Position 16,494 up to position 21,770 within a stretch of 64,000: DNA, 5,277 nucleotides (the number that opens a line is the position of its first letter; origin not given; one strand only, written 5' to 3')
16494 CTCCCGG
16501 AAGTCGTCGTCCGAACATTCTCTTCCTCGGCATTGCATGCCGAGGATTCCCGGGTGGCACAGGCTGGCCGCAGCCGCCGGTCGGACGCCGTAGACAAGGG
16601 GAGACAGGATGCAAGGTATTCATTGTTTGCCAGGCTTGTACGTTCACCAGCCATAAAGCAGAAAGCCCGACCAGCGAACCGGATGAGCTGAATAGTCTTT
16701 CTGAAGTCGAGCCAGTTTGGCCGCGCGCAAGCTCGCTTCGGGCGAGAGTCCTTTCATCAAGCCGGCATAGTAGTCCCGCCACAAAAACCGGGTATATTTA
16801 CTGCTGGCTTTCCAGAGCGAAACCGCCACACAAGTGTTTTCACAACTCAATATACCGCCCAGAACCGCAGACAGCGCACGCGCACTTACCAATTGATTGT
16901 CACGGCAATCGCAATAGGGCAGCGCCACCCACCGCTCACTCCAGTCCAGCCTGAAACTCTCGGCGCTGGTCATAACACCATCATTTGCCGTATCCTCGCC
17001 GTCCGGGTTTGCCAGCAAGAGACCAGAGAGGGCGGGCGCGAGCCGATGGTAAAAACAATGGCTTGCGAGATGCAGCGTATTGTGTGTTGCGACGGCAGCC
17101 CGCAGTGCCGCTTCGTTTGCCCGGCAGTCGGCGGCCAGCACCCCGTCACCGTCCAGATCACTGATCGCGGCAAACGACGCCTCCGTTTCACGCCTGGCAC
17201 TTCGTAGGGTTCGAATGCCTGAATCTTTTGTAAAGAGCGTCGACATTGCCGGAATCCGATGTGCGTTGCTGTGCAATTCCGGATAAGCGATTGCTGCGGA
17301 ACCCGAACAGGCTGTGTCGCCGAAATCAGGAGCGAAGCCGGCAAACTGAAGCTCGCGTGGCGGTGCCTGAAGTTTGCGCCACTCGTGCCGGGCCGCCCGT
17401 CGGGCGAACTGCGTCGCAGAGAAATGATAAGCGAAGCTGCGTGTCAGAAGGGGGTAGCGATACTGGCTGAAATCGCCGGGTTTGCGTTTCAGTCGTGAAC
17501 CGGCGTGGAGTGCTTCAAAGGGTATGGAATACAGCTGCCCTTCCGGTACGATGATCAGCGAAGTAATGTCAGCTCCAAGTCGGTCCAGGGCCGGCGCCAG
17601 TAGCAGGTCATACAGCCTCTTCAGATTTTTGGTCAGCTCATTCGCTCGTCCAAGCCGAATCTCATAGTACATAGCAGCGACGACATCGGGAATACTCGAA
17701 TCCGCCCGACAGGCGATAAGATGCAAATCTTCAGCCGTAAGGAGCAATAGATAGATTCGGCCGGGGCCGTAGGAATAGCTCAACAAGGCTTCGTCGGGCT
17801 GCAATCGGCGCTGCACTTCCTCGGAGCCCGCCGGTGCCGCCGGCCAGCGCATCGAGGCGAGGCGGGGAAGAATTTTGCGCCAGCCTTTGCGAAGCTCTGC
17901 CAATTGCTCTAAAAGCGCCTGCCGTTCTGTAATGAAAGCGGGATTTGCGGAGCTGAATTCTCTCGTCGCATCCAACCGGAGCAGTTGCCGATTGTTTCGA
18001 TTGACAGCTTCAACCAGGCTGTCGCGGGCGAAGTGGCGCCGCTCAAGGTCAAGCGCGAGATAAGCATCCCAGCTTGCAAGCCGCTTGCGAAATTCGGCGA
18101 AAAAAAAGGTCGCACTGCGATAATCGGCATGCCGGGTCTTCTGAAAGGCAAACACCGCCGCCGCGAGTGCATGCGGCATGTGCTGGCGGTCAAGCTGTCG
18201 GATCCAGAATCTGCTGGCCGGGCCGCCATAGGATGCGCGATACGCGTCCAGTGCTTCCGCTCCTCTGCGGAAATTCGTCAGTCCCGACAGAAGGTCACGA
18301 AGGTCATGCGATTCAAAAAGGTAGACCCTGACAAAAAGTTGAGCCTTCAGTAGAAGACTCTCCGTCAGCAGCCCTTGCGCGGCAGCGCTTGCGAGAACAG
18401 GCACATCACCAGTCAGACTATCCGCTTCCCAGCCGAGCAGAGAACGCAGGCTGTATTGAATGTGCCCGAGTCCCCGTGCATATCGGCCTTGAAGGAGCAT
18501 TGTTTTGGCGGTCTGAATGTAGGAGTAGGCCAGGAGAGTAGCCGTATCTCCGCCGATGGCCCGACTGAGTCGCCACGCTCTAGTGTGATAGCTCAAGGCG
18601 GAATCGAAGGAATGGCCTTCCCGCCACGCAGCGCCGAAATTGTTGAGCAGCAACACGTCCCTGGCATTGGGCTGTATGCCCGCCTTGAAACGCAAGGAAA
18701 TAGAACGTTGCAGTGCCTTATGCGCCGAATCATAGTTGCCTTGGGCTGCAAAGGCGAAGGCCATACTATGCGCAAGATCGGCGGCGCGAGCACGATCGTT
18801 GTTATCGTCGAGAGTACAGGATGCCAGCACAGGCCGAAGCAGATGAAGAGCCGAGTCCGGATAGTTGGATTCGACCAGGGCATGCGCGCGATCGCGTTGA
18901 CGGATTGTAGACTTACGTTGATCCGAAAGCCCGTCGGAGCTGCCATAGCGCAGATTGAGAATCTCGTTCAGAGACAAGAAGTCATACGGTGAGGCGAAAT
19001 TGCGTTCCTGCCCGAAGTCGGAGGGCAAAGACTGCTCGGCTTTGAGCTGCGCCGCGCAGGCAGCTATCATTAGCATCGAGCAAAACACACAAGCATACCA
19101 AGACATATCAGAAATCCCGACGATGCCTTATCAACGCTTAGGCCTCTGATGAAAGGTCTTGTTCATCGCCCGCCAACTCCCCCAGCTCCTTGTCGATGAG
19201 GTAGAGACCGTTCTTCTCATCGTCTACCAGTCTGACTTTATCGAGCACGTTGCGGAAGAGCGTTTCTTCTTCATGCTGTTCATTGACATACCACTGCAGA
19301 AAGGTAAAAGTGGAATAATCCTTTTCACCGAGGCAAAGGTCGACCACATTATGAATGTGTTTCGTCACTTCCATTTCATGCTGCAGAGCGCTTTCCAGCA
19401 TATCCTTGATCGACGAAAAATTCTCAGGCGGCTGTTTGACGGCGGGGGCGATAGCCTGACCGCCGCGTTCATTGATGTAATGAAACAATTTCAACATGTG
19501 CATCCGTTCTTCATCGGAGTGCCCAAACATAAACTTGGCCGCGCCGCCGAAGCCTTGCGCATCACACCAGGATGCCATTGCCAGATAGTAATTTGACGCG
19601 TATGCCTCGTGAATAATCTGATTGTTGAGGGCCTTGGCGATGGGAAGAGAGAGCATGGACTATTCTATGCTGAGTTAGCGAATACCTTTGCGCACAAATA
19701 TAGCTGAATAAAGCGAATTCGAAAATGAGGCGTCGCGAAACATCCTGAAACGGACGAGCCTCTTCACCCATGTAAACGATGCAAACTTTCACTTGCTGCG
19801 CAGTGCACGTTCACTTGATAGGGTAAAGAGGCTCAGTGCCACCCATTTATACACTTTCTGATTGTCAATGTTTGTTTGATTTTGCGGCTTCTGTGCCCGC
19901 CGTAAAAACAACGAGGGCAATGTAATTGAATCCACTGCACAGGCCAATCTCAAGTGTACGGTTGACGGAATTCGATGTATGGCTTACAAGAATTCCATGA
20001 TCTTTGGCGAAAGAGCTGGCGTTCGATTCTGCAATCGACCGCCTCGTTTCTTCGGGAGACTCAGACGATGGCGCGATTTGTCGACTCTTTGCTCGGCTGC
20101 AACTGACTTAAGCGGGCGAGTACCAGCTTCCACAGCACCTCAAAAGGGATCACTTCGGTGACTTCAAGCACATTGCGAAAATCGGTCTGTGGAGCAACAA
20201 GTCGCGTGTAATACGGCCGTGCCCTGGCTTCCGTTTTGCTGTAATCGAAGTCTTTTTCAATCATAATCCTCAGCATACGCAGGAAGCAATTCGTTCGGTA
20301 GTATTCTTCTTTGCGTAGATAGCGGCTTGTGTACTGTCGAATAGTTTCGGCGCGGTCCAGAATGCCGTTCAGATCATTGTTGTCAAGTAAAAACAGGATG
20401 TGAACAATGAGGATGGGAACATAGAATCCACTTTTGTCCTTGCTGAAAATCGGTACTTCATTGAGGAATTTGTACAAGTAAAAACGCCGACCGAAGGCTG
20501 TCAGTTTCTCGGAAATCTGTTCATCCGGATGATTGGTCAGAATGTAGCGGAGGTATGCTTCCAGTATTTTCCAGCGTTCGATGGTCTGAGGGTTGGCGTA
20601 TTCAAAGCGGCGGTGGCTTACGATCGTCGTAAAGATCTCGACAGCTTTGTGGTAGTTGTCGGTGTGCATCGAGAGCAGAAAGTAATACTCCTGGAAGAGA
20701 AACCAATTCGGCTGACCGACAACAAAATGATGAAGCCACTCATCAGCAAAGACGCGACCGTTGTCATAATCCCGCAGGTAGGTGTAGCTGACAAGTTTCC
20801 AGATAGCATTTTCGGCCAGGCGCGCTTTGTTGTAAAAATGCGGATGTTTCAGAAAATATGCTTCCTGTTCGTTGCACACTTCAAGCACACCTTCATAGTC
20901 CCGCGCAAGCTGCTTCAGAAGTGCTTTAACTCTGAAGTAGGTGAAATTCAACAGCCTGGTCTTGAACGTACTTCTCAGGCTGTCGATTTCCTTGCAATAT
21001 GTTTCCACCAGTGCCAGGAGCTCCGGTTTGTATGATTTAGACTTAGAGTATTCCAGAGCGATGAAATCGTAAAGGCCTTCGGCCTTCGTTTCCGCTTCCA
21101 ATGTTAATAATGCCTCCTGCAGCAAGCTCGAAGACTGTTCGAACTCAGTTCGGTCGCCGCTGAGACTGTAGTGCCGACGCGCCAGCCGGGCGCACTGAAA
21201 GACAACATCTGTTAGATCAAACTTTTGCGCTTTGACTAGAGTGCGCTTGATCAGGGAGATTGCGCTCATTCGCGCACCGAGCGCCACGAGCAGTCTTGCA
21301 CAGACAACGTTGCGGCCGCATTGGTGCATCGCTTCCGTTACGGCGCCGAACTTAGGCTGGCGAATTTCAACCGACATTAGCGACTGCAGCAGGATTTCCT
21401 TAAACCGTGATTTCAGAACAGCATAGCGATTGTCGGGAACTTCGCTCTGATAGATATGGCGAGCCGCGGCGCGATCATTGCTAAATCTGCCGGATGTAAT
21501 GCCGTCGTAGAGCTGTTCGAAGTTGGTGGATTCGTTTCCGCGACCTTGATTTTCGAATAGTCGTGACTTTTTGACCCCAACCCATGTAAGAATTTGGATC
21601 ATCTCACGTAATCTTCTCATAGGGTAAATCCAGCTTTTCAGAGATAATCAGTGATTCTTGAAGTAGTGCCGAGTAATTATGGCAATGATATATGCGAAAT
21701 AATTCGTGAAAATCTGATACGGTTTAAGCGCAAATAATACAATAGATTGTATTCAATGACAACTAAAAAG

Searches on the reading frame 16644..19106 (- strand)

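Call 11: search_protein_families(library=pfam, proteins=[window:16644-19106:-], max_evalue=0.01)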
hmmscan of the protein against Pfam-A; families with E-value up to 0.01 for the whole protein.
window:16644-19106:- (820 aa): 3 families
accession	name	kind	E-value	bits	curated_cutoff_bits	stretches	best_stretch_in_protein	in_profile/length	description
PF12770.12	CHAT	-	1.8e-32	113.4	24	1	494-819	3-288/289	CHAT domain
PF13424.12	TPR_12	-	7.6e-06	26.5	30.1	0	84-138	20-74/77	Tetratricopeptide repeat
PF13374.12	TPR_10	-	0.0071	16.8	27.5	0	109-139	2-32/42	Tetratricopeptide repeat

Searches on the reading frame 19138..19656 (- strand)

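Call 11: search_protein_families(library=pfam, proteins=[window:19138-19656:-], max_evalue=0.01)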
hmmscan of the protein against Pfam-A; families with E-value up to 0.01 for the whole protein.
window:19138-19656:- (172 aa): 1 family
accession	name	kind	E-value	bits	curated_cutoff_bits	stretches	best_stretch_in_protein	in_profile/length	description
PF00210.30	Ferritin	-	3e-43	147.6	24.5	1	8-143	2-141/142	Ferritin-like domain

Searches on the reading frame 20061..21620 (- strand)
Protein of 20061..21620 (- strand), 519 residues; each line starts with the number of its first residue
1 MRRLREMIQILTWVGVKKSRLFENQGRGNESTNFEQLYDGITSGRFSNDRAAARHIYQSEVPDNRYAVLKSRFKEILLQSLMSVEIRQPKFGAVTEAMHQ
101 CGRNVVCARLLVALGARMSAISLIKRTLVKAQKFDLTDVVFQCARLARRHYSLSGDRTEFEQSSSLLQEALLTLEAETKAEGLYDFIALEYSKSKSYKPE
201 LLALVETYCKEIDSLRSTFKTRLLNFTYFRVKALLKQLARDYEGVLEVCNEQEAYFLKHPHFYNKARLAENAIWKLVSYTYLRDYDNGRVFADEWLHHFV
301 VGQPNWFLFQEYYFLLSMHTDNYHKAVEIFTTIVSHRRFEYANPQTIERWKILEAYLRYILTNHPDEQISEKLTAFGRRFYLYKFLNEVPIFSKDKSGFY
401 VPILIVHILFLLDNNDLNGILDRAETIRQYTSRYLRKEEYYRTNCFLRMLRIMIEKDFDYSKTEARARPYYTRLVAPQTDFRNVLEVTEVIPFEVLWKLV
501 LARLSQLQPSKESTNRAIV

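Call 11: search_protein_families(library=pfam, proteins=[window:20061-21620:-], max_evalue=0.01)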
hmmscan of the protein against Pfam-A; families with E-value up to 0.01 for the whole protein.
window:20061-21620:- (519 aa): 0 families

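Call 13: find_encoding_contigs(protein=window:20061-21620:-, flank=10000, max_places=10)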
Protein window:20061-21620:- (519 aa): 1 contig read that carries it; 1 place shown.
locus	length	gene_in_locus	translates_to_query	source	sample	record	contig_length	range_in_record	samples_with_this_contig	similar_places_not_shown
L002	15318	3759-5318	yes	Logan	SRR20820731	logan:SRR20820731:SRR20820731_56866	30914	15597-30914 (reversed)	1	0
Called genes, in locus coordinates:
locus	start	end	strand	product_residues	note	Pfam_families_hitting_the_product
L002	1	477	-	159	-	?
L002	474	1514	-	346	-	PF07584:BatA (weak), PF00092:VWA, PF13519:VWA_2, PF13768:VWA_3 (faint)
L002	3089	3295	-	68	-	-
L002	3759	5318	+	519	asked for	-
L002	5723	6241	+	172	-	PF00210:Ferritin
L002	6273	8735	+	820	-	PF13424:TPR_12 (faint), PF12770:CHAT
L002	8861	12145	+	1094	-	PF08450:SGL (faint), PF07494:Reg_prop (weak), PF07495:Y_Y_Y, PF06580:His_kinase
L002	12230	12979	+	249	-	PF00072:Response_reg, PF04397:LytTR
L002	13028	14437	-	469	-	PF00474:SSF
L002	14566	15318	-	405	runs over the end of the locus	-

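Call 23: find_homologous_proteins(query=window:20061-21620:-)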
Query window:20061-21620:- (519 aa): 31 proteins with E <= 0.001 among 8000 candidates.
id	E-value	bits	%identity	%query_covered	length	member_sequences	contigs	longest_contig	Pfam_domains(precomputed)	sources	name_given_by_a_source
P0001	0.0e+0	1167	100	100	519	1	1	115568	-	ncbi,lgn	-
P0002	6.9e-152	525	48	98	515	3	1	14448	-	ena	-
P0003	5.1e-114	400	39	98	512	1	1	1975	-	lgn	-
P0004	7.0e-110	386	39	97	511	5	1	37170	-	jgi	jgi:hypothetical protein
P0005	2.4e-105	371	37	98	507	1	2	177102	-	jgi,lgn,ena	-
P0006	4.8e-95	337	34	97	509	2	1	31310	-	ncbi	-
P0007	2.8e-89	318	34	98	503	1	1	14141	-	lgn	-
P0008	5.8e-89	317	35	100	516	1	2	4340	-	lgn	-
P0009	9.8e-89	316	32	98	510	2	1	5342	-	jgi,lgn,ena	jgi:tetratricopeptide (TPR) repeat protein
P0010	9.1e-85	303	32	97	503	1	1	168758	-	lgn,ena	-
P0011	2.0e-79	286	30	97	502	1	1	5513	-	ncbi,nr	ncbi:MAG: hypothetical protein KJP00_04735 [Bacteroidia bacterium]|nr:hypothetical protein [Bacteroi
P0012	7.5e-79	284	31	97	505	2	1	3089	-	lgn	-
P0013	1.9e-77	279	33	97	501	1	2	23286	-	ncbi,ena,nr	ncbi:MAG TPA: hypothetical protein PKD91_03180 [Bacteroidia bacterium]|nr:hypothetical protein [Bact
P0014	3.7e-77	278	33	99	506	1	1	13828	-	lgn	-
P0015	5.4e-73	265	33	91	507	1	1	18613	-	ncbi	ncbi:MAG: hypothetical protein ABIT08_05100 [Bacteroidia bacterium]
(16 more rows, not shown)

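Call 24: find_encoding_contigs(protein=P0002, flank=6000, max_places=3)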
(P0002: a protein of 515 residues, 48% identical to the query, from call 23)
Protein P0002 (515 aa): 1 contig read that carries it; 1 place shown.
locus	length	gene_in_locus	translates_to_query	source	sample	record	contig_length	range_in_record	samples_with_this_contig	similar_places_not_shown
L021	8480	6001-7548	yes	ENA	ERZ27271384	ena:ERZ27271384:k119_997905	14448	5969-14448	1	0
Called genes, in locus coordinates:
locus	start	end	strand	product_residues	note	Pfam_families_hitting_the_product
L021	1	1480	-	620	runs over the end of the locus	PF13584:BatD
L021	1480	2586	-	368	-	-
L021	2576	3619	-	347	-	PF00092:VWA, PF13519:VWA_2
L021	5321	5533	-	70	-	-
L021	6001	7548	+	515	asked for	-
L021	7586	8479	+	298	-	?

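Call 25: find_encoding_contigs(protein=P0004, flank=6000, max_places=3)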
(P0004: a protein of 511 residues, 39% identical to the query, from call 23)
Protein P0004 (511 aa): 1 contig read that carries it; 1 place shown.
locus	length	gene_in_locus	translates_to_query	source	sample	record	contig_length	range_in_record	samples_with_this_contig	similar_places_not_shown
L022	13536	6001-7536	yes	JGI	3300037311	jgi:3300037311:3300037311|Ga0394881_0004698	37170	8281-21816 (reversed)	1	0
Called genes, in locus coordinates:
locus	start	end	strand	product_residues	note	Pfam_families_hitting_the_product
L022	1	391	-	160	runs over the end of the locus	PF17775:YchJ_M-like, PF02810:SEC-C (weak)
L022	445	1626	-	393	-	PF12796:Ank_2, PF13637:Ank_4 (weak), PF12796:Ank_2, PF13857:Ank_5 (weak), PF12796:Ank_2, PF13857:Ank_5 (weak), PF00023:Ank (weak), PF13637:Ank_4 (weak), +5 more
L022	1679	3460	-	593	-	PF04371:PAD_porph, PF18962:Por_Secre_tail (weak)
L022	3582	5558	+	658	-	-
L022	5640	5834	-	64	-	-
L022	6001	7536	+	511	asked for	-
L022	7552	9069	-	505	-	PF13584:BatD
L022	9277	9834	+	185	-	PF02441:Flavoprotein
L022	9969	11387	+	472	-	PF05697:Trigger_N, PF28537:FKBP-like_TF, PF28539:TF_C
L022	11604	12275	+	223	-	PF00574:CLP_protease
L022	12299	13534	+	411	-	PF06689:zf-C4_ClpX, PF00004:AAA, PF07724:AAA_2, PF07728:AAA_5 (faint), PF10431:ClpB_D2-small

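Call 26: find_encoding_contigs(protein=P0005, flank=6000, max_places=3)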
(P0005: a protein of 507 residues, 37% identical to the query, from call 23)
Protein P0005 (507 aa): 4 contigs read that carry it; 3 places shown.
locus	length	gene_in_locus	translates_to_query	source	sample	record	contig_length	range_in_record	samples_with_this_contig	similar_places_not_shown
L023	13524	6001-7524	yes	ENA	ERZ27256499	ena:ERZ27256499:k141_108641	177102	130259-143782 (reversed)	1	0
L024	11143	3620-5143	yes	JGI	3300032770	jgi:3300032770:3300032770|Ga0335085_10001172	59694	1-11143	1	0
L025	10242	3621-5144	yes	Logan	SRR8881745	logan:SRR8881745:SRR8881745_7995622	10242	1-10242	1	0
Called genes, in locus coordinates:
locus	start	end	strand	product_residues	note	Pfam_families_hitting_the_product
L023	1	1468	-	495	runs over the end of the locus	PF17164:DUF5122, PF18962:Por_Secre_tail (weak)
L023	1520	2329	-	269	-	-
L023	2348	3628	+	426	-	PF08309:LVIVD (faint)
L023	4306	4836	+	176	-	-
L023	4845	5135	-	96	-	-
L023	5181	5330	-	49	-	-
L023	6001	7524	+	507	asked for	-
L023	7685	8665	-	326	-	PF00348:polyprenyl_synt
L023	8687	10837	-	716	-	PF08206:OB_RNB, PF22896:OB_RNR_1st (faint), PF17849:OB_Dis3, PF17876:CSD2, PF00773:RNB, PF00575:S1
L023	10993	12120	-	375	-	PF01594:AI-2E_transport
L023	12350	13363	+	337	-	PF00493:MCM (faint), PF20030:bpMoxR, PF07726:AAA_3, PF07728:AAA_5, PF17863:AAA_lid_2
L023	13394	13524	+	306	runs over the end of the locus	PF01882:DUF58, PF00092:VWA (faint), PF13519:VWA_2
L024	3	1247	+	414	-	?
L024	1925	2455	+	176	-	-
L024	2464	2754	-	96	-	-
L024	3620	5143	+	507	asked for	-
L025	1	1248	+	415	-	?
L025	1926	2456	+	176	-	-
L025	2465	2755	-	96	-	-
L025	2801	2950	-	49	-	-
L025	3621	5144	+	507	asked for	-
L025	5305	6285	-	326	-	PF00348:polyprenyl_synt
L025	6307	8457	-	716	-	PF08206:OB_RNB, PF22896:OB_RNR_1st (faint), PF17849:OB_Dis3, PF17876:CSD2, PF00773:RNB, PF00575:S1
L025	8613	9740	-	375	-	PF01594:AI-2E_transport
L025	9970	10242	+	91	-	?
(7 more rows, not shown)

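Call 53: find_homologous_proteins(query=P0032, max_evalue=1e-150)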
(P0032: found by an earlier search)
Query P0032 (482 aa): 7351 proteins with E <= 1e-150 among 8000 candidates; the best 120 are listed.
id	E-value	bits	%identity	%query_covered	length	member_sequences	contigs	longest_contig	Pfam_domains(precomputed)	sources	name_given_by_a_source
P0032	0.0e+0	1088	100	100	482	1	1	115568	PF01139.23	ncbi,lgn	-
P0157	1.2e-233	794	73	97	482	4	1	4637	PF01139.23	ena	-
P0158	1.2e-210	719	69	97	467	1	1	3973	PF01139.23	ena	-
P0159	1.1e-209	715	66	100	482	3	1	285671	PF01139.23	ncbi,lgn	-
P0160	1.6e-206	705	66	97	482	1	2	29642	PF01139.23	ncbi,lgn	-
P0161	1.6e-206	705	65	99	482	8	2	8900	PF01139.23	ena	-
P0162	7.6e-206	703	64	99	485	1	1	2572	PF01139.23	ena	-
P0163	1.6e-205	702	65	100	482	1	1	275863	PF01139.23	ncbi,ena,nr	ncbi:MAG: RtcB family protein [Lewinellaceae bacterium]|nr:RtcB family protein [Lewinellaceae bacter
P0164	4.8e-205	700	65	100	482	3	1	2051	PF01139.23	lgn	-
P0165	5.4e-204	697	65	97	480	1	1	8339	PF01139.23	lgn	-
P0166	1.1e-203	696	65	99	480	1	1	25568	PF01139.23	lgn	-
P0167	5.1e-203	693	63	100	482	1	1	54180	PF01139.23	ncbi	-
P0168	8.3e-203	693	65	100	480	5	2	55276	PF01139.23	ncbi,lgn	-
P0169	1.6e-202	692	64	98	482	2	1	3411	PF01139.23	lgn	-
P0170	1.9e-202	691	64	97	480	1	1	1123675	PF01139.23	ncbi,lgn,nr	ncbi:MAG: RNA-splicing ligase RtcB [Chitinophagales bacterium]|nr:MAG: RNA-splicing ligase RtcB [Chi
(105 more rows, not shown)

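Call 54: find_encoding_contigs(protein=P0157, flank=3000, max_places=3)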
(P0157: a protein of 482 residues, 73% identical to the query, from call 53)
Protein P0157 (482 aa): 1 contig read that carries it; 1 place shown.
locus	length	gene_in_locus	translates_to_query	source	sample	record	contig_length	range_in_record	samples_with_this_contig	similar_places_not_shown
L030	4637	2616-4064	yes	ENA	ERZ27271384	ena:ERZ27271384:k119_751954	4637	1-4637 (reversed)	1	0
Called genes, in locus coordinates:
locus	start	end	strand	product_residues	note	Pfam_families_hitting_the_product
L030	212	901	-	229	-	PF07853:DUF1648, PF13630:SdpI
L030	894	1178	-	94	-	PF12802:MarR_2 (weak), PF12840:HTH_20, PF13412:HTH_24 (faint), PF01022:HTH_5, PF21476:PF0610-like_N (weak)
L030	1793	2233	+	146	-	PF01951:Archease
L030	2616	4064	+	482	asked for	PF01139:RtcB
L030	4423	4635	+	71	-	?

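Call 55: find_encoding_contigs(protein=P0159, flank=3000, max_places=3)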
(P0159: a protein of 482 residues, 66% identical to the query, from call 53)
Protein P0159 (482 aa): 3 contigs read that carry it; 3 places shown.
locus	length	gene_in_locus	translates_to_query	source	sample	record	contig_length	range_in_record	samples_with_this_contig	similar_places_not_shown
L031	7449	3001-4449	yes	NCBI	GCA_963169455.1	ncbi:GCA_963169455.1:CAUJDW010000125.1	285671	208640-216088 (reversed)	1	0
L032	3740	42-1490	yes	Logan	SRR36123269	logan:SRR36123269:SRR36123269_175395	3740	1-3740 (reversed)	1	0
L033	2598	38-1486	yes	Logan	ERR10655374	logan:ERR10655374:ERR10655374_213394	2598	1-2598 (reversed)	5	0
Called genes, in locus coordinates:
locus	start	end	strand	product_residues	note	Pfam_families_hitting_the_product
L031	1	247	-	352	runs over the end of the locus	PF18962:Por_Secre_tail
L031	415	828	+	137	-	-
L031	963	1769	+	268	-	PF00132:Hexapep (faint), PF25087:GMPPB_C (faint)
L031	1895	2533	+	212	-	PF13489:Methyltransf_23, PF08241:Methyltransf_11, PF08242:Methyltransf_12 (weak), PF13649:Methyltransf_25, PF13847:Methyltransf_31 (faint), PF01209:Ubie_methyltran (weak)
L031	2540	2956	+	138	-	PF01951:Archease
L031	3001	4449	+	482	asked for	PF01139:RtcB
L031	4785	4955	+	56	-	-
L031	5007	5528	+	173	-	PF14534:DUF4440 (faint)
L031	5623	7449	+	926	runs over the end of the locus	PF07696:7TMR-DISMED2, PF07695:7TMR-DISM_7TM, PF00512:HisKA, PF02518:HATPase_c, PF00072:Response_reg, PF00165:HTH_AraC (weak), PF12833:HTH_18, PF00165:HTH_AraC (weak)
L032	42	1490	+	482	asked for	PF01139:RtcB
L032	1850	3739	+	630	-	?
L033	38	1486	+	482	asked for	PF01139:RtcB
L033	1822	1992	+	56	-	-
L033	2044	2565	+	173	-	PF14534:DUF4440 (faint)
